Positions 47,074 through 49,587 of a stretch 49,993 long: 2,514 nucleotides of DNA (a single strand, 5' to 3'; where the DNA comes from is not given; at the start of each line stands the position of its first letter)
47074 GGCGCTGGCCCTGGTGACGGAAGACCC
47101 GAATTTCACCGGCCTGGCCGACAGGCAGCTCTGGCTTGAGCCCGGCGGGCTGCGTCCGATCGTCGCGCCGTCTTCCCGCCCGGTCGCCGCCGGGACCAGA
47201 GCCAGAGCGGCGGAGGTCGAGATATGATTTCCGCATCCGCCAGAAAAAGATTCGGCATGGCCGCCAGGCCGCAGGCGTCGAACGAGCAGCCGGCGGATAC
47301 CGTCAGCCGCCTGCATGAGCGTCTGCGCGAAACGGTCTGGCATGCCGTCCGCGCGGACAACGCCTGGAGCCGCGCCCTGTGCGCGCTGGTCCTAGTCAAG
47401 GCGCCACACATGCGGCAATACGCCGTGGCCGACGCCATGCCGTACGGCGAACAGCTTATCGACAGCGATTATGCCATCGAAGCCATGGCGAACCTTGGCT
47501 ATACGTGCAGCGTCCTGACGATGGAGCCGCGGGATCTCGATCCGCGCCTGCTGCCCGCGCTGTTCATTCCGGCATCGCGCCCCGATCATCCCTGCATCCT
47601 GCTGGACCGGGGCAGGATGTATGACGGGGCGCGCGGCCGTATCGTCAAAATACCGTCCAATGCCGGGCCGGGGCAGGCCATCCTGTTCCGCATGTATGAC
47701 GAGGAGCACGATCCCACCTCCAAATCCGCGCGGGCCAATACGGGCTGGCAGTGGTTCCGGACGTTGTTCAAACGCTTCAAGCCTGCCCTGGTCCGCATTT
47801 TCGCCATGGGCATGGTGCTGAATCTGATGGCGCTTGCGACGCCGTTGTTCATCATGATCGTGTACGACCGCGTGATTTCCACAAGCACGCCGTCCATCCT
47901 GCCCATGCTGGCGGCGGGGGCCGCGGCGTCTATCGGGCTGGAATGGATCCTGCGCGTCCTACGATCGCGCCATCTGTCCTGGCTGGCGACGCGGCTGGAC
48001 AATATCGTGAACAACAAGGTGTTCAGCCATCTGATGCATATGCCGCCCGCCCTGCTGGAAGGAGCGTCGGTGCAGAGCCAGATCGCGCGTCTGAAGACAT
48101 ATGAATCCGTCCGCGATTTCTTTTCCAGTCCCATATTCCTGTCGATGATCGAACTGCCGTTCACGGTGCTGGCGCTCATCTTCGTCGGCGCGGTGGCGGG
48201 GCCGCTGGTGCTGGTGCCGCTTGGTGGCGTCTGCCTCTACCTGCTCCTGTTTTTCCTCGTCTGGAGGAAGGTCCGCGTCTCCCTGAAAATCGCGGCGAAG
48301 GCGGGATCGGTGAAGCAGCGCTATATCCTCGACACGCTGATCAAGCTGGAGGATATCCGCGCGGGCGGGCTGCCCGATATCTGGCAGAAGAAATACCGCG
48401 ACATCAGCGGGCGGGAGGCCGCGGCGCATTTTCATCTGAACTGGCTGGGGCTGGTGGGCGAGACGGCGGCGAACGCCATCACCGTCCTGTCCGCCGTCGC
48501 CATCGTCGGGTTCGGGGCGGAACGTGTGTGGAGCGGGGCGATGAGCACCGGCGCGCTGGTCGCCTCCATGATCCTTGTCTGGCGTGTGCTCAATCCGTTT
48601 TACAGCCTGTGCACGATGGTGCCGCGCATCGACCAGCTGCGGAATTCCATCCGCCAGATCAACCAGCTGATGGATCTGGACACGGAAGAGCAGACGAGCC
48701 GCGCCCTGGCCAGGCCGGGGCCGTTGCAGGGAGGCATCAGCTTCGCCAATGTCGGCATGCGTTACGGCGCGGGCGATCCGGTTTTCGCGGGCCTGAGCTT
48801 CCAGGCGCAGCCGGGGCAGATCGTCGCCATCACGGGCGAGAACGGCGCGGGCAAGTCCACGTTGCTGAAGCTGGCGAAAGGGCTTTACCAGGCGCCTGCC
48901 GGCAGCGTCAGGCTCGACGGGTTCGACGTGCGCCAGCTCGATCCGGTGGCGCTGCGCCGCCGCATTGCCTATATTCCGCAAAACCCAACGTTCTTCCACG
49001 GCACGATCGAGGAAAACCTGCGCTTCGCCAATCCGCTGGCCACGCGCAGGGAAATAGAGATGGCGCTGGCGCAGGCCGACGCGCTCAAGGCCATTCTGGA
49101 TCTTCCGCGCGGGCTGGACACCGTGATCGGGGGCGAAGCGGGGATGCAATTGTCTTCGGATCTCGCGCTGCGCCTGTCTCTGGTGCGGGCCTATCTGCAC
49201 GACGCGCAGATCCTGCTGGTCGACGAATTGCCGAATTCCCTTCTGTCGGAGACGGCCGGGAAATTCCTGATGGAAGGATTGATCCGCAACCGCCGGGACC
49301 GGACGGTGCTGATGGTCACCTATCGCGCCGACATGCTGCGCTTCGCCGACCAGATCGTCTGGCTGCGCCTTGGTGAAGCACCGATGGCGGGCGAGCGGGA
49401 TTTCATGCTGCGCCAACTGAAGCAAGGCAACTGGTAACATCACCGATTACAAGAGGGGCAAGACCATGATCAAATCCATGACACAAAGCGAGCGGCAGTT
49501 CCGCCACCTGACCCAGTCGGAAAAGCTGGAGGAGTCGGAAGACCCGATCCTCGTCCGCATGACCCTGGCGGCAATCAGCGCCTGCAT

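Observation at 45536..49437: Two translationally coupled T1SS ABC genes with complementary motif degeneracy, implying an obligate asymmetric heterodimeric exporter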

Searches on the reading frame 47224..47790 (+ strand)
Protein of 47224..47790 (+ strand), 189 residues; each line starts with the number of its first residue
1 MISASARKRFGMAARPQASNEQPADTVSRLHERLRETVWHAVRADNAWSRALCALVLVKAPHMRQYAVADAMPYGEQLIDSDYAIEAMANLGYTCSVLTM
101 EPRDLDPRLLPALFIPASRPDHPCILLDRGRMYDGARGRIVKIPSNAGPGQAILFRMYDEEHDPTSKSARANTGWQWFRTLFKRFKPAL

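Call 41: predict_structure(alignment_id=A3)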
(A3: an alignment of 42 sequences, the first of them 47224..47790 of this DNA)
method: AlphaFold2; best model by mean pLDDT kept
length: 189 residues; sequences in the alignment: 42
mean_pLDDT: 86.9   pTM: 0.76
mean pLDDT of the five models: 86.9, 86.2, 86.1, 85.2, 83.8
residues with pLDDT >= 90: 128; 70-90: 34; 50-70: 18; < 50: 9
segments of 3 or more residues with pLDDT < 50: 1-3, 15-19
pLDDT, mean of each block of 10 residues (from residue 1): 54 51 84 94 94 96 94 88 95 96 96 98 96 96 96 94 77 82 69
secondary structure, 60 per line:
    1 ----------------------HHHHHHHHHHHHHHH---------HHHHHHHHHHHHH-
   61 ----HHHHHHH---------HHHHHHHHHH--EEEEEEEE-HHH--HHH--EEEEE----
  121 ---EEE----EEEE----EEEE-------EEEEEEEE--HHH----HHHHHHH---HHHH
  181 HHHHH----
elements in order: H23-37 H47-59 H65-71 H81-90 E93-100 E112-116 E124-126 E131-134 E139-142 E150-157 H167-173 H177-185
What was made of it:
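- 47341..47757 (+): N-terminal C39-like domain of ABC-2 (residues about 40-178), predicted to be non-catalytic. AlphaFold2 model with pLDDT 86.9 (call 41).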

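Call 44: fold_search(model_id=the predicted structure, library=pdb)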
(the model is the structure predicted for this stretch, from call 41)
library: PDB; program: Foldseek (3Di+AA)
matches with E <= 10: 192; with E <= 0.001: 1
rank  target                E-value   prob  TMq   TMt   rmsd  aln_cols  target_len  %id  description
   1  3b79                  5.7e-04  1.00  0.44  0.61   4.6       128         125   10  Crystal structure of the N-terminal peptidase C39 like domain of the toxin secretion ATP-binding protein from Vibrio par (released 2007-11-13)
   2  6mpz_D                1.3e-03  1.00  0.42  0.54   4.3       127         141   14  Crystal structure of a double glycine motif protease from AMS/PCAT transporter in complex with the leader peptide (released 2019-02-06)
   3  5xe9_A                1.8e-03  1.00  0.44  0.58   4.5       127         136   12  Crystal Structure of the Complex of the Peptidase Domain of Streptococcus mutans ComA with a Small Molecule Inhibitor. (released 2017-06-28)
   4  7n87_MODEL_1_A        2.0e-03  1.00  0.42  0.50   7.5       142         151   17  Solution NMR structure of peptidase domain from Clostridium thermocellum PCAT1 (released 2021-12-29)
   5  7t54_A                3.0e-03  1.00  0.40  0.13  14.2       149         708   16  Cryo-EM structure of ATP-bound PCAT1 in the outward-facing conformation (released 2022-02-02)
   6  6mpz_B                3.8e-03  1.00  0.42  0.54   4.3       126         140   13  Crystal structure of a double glycine motif protease from AMS/PCAT transporter in complex with the leader peptide (released 2019-02-06)
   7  6mpz_A                6.3e-03  1.00  0.42  0.54   4.3       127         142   14  Crystal structure of a double glycine motif protease from AMS/PCAT transporter in complex with the leader peptide (released 2019-02-06)
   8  8vpb_A                6.3e-03  1.00  0.41  0.13   4.8       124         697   14  Cryo-EM structure of the ABC transporter PCAT1 bound with MgADP_Class_2 (released 2024-10-30)
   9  6v9z_A                1.4e-02  1.00  0.42  0.13   4.6       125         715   17  Cryo-EM structure of PCAT1 bound to its CtA peptide substrate (released 2020-01-22)
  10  9azl_A                1.4e-02  1.00  0.41  0.13   4.7       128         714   16  Cryo-EM structure of the ABC transporter PCAT1 bound with MgADP class1 (released 2024-10-30)
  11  3k8u                  1.5e-02  1.00  0.44  0.58   4.7       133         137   12  Crystal Structure of the Peptidase Domain of Streptococcus ComA, a Bi-functional ABC Transporter Involved in Quorum Sens (released 2010-02-23)
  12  8vp5_B                1.7e-02  0.99  0.40  0.13   4.9       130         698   16  Cryo-EM structure of the ABC transporter PCAT1 bound with ADP and Substrate (released 2024-10-30)
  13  3zua_MODEL_1_A        1.8e-02  1.00  0.43  0.55   4.4       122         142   14  A C39-like domain (released 2012-08-01)
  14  5xe8_A                1.9e-02  0.99  0.40  0.53   5.1       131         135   11  Crystal Structure of the Peptidase Domain of Streptococcus mutans ComA (released 2017-06-28)
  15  8vp9_B                2.8e-02  0.99  0.42  0.14   4.7       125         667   16  Cryo-EM structure of the cysteine-free ABC transporter PCAT1 bound with ADP and Substrate (released 2024-10-30)
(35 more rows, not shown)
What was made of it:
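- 47341..47757 (+): Top Foldseek hits are 3B79, 6MPZ, 5XE9, 7N87 and 3ZUA, all C39 or C39-like domains (call 44).
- On Peptidase-containing ABC transporters (PCAT; C39 peptidase): Foldseek top hits are 3B79, 6MPZ, 5XE9, 7N87, PCAT1 and 3ZUA, with target-normalised TM-scores of 0.50-0.61 for the stand-alone domain entries (calls 41, 44).
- Closest known: HlyB and its C39-like domain. Same: The N-terminal domain of ABC-2 has the same fold class as the HlyB C39-like domain and C39 peptidases (call 44).
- The C39-like fold is supported (calls 41, 44).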

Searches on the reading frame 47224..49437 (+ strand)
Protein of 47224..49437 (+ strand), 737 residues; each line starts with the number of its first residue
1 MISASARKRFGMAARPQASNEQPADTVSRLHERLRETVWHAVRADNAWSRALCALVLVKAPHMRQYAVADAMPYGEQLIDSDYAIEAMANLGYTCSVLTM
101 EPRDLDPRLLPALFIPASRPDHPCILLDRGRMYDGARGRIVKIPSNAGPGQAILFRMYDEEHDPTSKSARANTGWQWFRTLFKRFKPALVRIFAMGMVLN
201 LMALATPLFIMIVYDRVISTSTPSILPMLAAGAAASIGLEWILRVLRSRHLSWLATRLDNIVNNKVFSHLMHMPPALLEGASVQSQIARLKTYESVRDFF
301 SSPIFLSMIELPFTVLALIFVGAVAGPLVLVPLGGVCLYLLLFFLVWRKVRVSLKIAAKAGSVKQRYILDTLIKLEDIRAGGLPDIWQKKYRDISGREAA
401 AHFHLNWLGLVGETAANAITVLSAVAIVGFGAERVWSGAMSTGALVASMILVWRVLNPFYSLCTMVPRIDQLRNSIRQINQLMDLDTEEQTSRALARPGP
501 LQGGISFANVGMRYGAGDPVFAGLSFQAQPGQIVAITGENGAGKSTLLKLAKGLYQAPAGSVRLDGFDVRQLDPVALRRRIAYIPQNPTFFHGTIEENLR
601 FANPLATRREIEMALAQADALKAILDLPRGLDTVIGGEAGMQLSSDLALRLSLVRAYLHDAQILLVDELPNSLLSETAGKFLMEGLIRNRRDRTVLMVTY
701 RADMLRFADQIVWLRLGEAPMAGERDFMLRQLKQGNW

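Call 3: search_protein_families(library=pfam, proteins=[window:47224-49437:+], max_evalue=0.01)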
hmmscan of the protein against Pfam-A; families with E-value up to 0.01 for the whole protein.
window:47224-49437:+ (737 aa): 6 families
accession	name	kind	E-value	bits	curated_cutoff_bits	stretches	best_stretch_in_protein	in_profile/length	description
PF00005.33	ABC_tran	-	1.8e-23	84.1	25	1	523-668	3-134/137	ABC transporter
PF00664.28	ABC_membrane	-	1.5e-13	51.5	28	1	192-450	4-265/274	ABC transporter transmembrane region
PF13401.12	AAA_22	-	0.0015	19.3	27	1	531-590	5-63/130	AAA domain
PF13555.12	AAA_29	-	0.0016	18.6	27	1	525-548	16-39/61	P-loop containing region of AAA domain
PF13476.12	AAA_23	-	0.0021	19.1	27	1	532-548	20-36/201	AAA domain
PF13304.12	AAA_21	-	0.0051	17.4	27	0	533-561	1-26/304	AAA domain, putative AbiEii toxin, Type IV TA system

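Call 4: search_protein_families(library=ncbifam, proteins=[window:47224-49437:+], max_evalue=0.01)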
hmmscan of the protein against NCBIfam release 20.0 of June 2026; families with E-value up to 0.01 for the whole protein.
window:47224-49437:+ (737 aa): 174 families (the best 25 are shown)
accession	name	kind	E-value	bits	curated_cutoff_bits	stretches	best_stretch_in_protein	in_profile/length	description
TIGR03375.1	type_I_sec_LssB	subfamily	5.1e-127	425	693.1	1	48-735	3-695/696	type I secretion system permease/ATPase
TIGR01846.1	type_I_sec_HlyB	subfamily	4.3e-87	293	725.55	1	169-731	121-681/694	type I secretion system permease/ATPase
TIGR01842.1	type_I_sec_PrtD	subfamily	5e-73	246.5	510.15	1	184-732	3-544/544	type I secretion system permease/ATPase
TIGR03796.1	NHLM_micro_ABC1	equivalog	2.2e-62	211.3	853.3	1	167-725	134-695/710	NHLP family bacteriocin export ABC transporter peptidase/permease/ATPase subunit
TIGR02204.1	MsbA_rel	hypoth_equivalog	1.5e-55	189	780.4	1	203-726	34-559/576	ABC transporter, permease/ATP-binding protein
NF010178.0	PRK13657.1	equivalog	2e-53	181.8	733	1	190-719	22-547/588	glucan ABC transporter ATP-binding protein/ permease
TIGR02868.1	CydC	equivalog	5.9e-53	180.3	329.05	1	315-701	145-529/530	thiol reductant ABC exporter subunit CydC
TIGR01193.1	bacteriocin_ABC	subfamily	4.6e-52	177.5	523.85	1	170-728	140-695/708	peptide cleavage/export ABC transporter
TIGR02857.1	CydD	equivalog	5.4e-52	177.4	435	1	187-713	3-528/529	thiol reductant ABC exporter subunit CydD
TIGR03797.1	NHLM_micro_ABC2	equivalog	1.8e-49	168.9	709.4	1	174-723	123-666/686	NHLP bacteriocin export ABC transporter permease/ATPase subunit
NF052233.1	CphA_assoc_ABC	equivalog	3.9e-49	167.7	880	1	195-730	188-731/766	cyanophycin metabolism-associated ABC transporter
TIGR02203.1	MsbA_lipidA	equivalog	9.6e-49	166.3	602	1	178-718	2-545/572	lipid A export permease/ATP-binding protein MsbA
TIGR00958.1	3a01208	subfamily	7.8e-45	153.4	874.6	1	419-721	394-693/711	antigen peptide transporter 2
NF008381.0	PRK11176.1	equivalog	1.1e-44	152.8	867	1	172-726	7-563/582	lipid A ABC transporter ATP-binding protein/permease MsbA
NF045513.1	HepA_fam_ABC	equivalog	1.2e-42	146.2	725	1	380-718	248-585/610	heterocyst formation ABC transporter subunit HepA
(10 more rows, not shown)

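Call 7: search_solved_structures(query=window:47224-49437:+, show_alignments=2, max_evalue=1e-20)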
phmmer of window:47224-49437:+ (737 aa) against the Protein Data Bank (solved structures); distinct sequences matched with E-value up to 1e-20: 263 (the best 60 are shown).
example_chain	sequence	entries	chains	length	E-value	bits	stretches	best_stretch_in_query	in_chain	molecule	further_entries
6fn1_A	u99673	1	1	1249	1.2e-68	235.2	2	424-731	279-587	Human-mouse chimeric ABCB1 (ABCBHM)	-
6fn4_A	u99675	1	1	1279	1.3e-68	235.1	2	424-731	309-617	Apo form of Human-mouse chimeric ABCB1 (ABCB1HM) in complex with Antigen binding fragment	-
7zk4_A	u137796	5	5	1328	2.8e-68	233.9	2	442-731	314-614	ATP-dependent translocase ABCB1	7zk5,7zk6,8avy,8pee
7zk8_A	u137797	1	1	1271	2.9e-68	233.9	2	430-731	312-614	ATP-dependent translocase ABCB1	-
7zk9_A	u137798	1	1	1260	3.4e-68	233.7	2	430-731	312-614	ATP-dependent translocase ABCB1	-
7zka_A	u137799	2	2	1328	4.2e-68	233.4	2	430-731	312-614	ATP-dependent translocase ABCB1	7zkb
6ujw_A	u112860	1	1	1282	6.1e-68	232.8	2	419-731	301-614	ATP-dependent translocase ABCB1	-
6ujt_A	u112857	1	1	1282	1.1e-67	232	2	429-731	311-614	ATP-dependent translocase ABCB1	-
6qee_A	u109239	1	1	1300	1.2e-67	231.8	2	424-731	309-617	ABCB1HM-EQ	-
6q81_A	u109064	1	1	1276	1.3e-67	231.8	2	430-731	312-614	P-glycoprotein (ABCB1)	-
4m2s_A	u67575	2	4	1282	1.3e-67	231.8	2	430-731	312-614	Multidrug resistance protein 1A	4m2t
6ujp_A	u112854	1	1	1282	1.3e-67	231.8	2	430-731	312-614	ATP-dependent translocase ABCB1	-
4q9h_A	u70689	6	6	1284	1.3e-67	231.8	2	430-731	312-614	Multidrug resistance protein 1A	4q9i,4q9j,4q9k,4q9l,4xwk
5kpi_A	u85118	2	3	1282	1.3e-67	231.8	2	430-731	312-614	Multidrug resistance protein 1A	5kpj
3g60_A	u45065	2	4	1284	1.3e-67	231.8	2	430-731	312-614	Multidrug resistance protein 1a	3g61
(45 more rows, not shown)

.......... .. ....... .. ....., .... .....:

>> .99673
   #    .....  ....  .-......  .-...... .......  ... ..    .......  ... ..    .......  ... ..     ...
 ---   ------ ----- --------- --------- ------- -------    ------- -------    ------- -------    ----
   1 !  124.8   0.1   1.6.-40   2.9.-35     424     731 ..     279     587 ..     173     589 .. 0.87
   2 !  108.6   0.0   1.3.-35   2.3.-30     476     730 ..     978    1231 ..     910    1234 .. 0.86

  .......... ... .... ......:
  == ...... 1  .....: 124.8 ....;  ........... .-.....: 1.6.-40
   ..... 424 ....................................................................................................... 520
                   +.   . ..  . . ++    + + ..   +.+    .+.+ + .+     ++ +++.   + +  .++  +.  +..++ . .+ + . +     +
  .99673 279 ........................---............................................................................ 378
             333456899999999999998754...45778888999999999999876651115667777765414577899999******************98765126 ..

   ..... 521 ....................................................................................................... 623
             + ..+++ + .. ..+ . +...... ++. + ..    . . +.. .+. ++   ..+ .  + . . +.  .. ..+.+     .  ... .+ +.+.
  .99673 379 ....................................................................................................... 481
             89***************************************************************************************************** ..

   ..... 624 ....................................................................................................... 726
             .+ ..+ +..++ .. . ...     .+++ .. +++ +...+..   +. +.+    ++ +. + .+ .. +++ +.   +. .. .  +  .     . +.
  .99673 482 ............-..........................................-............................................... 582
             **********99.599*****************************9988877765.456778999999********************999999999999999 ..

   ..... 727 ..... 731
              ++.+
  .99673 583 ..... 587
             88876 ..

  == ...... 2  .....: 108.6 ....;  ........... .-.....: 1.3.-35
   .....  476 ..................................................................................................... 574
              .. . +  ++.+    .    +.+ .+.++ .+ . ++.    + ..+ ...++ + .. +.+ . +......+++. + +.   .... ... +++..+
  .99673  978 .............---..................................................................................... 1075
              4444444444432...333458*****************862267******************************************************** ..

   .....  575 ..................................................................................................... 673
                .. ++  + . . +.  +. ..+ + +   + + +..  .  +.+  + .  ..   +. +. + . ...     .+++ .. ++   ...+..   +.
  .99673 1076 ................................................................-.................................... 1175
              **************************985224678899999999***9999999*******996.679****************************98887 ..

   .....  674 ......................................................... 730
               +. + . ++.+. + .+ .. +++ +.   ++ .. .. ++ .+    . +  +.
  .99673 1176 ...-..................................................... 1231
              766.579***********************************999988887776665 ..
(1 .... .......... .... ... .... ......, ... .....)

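Call 9: find_homologous_proteins(query=window:47224-49437:+, max_evalue=1e-20)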
Query window:47224-49437:+ (737 aa): 419 proteins with E <= 1e-20 among 8000 candidates; the best 120 are listed.
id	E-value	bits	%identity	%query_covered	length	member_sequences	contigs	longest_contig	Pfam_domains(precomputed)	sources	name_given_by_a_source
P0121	0.0e+0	1647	100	100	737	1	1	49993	PF00005.34,PF00664.29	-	-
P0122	0.0e+0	1297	79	98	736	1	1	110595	PF00005.34,PF00664.29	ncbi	-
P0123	0.0e+0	1165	71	96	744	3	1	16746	PF00005.34,PF00664.29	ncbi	-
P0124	0.0e+0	1153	70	97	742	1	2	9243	PF00005.34,PF00664.29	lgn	-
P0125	0.0e+0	1121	69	98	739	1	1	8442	PF00005.34,PF00664.29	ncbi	-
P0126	0.0e+0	1089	66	100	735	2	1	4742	PF00005.34,PF00664.29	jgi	jgi:ABC-type bacteriocin/lantibiotic exporter with double-glycine peptidase domain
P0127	0.0e+0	1086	66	99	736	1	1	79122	PF00005.34,PF00664.29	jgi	jgi:ATP-binding cassette subfamily C protein LapB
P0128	2.7e-292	989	60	99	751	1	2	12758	PF00005.34,PF00664.29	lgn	-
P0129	7.8e-275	932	58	98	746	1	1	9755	PF00005.34,PF00664.29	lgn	-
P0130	6.2e-259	879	55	98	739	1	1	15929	PF00005.34,PF00664.29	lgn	-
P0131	1.2e-257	875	56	94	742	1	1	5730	PF00005.34,PF00664.29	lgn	-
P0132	1.1e-255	868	54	98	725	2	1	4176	PF00005.34,PF00664.29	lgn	-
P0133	2.2e-254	864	55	97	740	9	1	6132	PF00005.34,PF02463.26,PF00664.29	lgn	-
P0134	1.8e-253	861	54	99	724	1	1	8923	PF00005.34,PF00664.29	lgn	-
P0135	3.5e-253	860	56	94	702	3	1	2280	PF00005.34,PF00664.29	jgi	jgi:ABC-type bacteriocin/lantibiotic exporter with double-glycine peptidase domain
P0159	5.2e-227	774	51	94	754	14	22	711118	PF00005.34,PF00664.29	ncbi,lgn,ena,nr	ncbi:MAG: ATP-binding cassette domain-containing protein [Pseudomonadota bacterium]|nr:ATP-binding c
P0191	3.4e-221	754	48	96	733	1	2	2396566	PF00005.34,PF02463.26,PF00664.29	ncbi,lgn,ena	-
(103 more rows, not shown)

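Call 63: find_encoding_contigs(protein=P0159, flank=8000, max_places=2)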
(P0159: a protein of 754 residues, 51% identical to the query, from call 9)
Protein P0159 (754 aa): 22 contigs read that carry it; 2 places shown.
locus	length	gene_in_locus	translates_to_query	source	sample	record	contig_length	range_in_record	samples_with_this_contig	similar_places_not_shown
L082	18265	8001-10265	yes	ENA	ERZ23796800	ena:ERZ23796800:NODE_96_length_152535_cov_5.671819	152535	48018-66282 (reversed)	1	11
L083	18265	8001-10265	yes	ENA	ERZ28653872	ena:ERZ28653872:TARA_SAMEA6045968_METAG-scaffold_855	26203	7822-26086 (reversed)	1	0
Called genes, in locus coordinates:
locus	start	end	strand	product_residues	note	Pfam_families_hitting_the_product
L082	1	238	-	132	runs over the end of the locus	PF13767:DUF4168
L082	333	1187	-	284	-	PF01063:Aminotran_4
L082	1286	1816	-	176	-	-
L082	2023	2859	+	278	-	PF00089:Trypsin (weak), PF13365:Trypsin_2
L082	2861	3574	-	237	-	PF00072:Response_reg, PF00486:Trans_reg_C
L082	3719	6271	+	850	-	-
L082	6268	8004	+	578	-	PF00664:ABC_membrane, PF00005:ABC_tran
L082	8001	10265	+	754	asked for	PF00664:ABC_membrane, PF00005:ABC_tran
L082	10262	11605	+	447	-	PF25919:BSH_CusB (faint), PF25994:HH_AprE, PF26002:Beta-barrel_AprE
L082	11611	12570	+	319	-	PF00072:Response_reg, PF13581:HATPase_c_2 (faint)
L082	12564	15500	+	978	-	PF00512:HisKA, PF02518:HATPase_c, PF00072:Response_reg, PF01627:Hpt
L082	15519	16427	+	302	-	PF00072:Response_reg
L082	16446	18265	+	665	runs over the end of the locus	PF00512:HisKA, PF02518:HATPase_c, PF00072:Response_reg, PF01627:Hpt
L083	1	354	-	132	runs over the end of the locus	PF13767:DUF4168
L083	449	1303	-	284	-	PF01063:Aminotran_4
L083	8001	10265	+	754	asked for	PF00664:ABC_membrane, PF00005:ABC_tran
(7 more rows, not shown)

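Call 64: find_encoding_contigs(protein=P0191, flank=8000, max_places=2)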
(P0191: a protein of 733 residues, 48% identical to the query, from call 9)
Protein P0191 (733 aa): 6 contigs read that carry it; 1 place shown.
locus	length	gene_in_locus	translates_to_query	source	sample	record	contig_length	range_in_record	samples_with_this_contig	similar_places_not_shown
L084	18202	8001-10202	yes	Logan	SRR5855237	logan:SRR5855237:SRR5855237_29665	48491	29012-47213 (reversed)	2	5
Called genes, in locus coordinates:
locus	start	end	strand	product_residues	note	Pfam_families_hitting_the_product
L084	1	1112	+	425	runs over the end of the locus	PF00364:Biotin_lipoyl, PF25997:BSH_YhbJ (weak), PF02817:E3_binding, PF00198:2-oxoacid_dh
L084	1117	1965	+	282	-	-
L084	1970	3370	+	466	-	PF00890:FAD_binding_2 (faint), PF01134:GIDA (faint), PF01266:DAO (faint), PF07992:Pyr_redox_2, PF12831:FAD_oxidored (weak), PF13738:Pyr_redox_3, PF00070:Pyr_redox, PF02852:Pyr_redox_dim, +2 more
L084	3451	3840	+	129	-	-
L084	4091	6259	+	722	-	-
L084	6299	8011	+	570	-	PF00664:ABC_membrane, PF00005:ABC_tran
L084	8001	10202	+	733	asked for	PF00664:ABC_membrane, PF00005:ABC_tran, PF02463:SMC_N (faint)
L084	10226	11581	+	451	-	PF25919:BSH_CusB (faint), PF25994:HH_AprE, PF26002:Beta-barrel_AprE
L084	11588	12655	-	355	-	PF00487:FA_desaturase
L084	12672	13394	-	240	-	-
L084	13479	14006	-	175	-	-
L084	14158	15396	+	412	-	PF00512:HisKA, PF02518:HATPase_c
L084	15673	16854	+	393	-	PF02661:Fic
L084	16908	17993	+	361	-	-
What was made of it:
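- The check seeded from ABC-2 homologues finds the same four-gene order (calls 63, 64).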
